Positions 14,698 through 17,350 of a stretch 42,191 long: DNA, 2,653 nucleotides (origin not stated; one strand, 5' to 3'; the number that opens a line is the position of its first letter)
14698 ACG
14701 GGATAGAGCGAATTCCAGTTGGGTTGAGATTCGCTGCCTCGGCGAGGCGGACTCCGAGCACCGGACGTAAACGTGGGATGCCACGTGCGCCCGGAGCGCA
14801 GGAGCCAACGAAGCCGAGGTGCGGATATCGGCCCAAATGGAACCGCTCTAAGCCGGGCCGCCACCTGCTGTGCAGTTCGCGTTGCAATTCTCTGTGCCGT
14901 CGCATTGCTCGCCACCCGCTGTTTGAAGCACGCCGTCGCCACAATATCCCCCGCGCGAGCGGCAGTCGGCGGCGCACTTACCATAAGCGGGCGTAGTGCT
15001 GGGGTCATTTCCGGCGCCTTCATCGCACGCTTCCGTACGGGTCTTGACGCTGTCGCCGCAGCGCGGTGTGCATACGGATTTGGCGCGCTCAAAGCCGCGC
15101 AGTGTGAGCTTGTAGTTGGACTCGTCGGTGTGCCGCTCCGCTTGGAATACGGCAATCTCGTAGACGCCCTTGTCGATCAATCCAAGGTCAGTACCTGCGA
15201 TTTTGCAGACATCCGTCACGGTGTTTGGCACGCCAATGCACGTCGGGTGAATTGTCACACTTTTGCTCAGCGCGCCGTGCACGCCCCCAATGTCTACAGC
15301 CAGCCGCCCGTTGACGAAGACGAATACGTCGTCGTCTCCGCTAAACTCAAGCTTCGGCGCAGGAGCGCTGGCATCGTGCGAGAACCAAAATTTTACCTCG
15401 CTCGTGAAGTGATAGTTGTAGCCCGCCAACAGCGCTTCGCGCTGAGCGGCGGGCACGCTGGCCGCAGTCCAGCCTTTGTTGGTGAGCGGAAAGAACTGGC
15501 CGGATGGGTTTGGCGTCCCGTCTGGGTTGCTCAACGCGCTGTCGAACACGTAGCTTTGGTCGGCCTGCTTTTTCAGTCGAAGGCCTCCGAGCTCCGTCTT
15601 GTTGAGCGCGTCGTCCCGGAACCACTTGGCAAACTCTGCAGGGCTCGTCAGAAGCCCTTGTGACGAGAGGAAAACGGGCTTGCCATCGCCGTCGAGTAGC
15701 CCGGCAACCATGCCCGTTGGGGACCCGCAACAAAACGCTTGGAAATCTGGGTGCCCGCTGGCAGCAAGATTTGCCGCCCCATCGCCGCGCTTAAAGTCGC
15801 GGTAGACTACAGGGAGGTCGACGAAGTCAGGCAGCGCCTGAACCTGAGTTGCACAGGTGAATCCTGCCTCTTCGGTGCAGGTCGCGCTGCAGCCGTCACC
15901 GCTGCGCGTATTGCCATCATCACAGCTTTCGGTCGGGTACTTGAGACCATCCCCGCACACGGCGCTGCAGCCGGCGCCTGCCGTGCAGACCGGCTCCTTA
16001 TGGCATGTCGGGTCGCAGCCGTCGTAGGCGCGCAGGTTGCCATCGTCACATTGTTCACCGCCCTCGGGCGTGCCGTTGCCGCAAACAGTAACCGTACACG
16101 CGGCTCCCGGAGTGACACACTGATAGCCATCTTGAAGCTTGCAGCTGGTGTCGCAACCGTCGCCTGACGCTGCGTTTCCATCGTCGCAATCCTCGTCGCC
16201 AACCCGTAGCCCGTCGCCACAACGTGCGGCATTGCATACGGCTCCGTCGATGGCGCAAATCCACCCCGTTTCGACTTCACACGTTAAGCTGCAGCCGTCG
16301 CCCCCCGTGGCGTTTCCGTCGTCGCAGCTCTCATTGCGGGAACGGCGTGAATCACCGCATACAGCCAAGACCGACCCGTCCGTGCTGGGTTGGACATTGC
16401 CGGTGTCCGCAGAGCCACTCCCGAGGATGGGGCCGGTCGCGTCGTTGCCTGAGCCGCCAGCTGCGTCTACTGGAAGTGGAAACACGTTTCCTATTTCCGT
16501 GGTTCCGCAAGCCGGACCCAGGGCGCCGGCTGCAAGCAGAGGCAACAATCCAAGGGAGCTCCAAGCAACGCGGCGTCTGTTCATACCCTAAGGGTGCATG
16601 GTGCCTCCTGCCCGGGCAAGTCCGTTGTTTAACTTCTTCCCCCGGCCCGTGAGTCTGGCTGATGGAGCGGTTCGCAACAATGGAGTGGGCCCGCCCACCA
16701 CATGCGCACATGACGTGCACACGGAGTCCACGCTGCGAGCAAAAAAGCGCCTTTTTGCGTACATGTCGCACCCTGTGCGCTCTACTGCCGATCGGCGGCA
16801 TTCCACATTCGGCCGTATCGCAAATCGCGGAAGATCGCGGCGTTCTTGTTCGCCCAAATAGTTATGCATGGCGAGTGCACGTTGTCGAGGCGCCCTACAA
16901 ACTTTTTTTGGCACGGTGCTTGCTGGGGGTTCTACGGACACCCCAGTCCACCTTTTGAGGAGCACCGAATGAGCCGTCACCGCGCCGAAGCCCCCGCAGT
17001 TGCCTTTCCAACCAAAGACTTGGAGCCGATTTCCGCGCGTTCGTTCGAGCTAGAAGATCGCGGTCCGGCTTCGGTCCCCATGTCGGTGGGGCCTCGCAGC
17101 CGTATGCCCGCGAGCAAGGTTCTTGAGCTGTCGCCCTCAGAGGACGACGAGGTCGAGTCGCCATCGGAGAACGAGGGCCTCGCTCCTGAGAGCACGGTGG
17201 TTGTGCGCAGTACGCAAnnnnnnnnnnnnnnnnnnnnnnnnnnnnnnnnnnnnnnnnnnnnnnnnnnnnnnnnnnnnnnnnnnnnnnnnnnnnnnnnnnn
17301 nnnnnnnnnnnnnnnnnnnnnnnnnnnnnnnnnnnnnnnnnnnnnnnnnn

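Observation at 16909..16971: Consensus-perfect sigma-54 promoter driving an RpoD-family sigma factor gene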

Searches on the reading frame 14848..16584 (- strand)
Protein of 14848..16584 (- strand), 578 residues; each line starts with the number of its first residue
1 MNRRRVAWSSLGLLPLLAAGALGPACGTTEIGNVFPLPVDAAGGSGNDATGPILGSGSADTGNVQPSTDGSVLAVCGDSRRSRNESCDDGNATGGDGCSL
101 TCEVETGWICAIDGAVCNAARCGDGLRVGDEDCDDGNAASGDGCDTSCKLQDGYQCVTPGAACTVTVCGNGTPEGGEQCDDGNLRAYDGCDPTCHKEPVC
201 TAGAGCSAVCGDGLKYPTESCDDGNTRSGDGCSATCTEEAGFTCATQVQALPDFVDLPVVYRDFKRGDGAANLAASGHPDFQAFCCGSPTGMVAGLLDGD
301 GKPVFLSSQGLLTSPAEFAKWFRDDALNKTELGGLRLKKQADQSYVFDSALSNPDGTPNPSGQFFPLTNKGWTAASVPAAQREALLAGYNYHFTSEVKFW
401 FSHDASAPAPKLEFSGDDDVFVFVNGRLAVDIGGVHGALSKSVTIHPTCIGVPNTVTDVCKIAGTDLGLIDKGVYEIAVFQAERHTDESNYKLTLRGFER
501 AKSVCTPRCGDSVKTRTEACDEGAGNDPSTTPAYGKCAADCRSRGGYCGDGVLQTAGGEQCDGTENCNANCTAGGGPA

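Call 9: search_protein_families(library=pfam, proteins=[window:14848-16584:-])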
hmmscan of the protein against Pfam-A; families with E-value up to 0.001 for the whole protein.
window:14848-16584:- (578 aa): 1 family
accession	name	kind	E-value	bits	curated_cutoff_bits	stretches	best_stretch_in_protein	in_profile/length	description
PF13948.11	DUF4215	-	5.3e-30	103.9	27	3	206-236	17-46/47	Domain of unknown function (DUF4215)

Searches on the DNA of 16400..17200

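Call 56: search_rna_families(source=window, start=16400, end=17200, threshold=evalue, max_evalue=1)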
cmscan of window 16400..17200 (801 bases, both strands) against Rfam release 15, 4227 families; matches with E-value up to 1: 0.
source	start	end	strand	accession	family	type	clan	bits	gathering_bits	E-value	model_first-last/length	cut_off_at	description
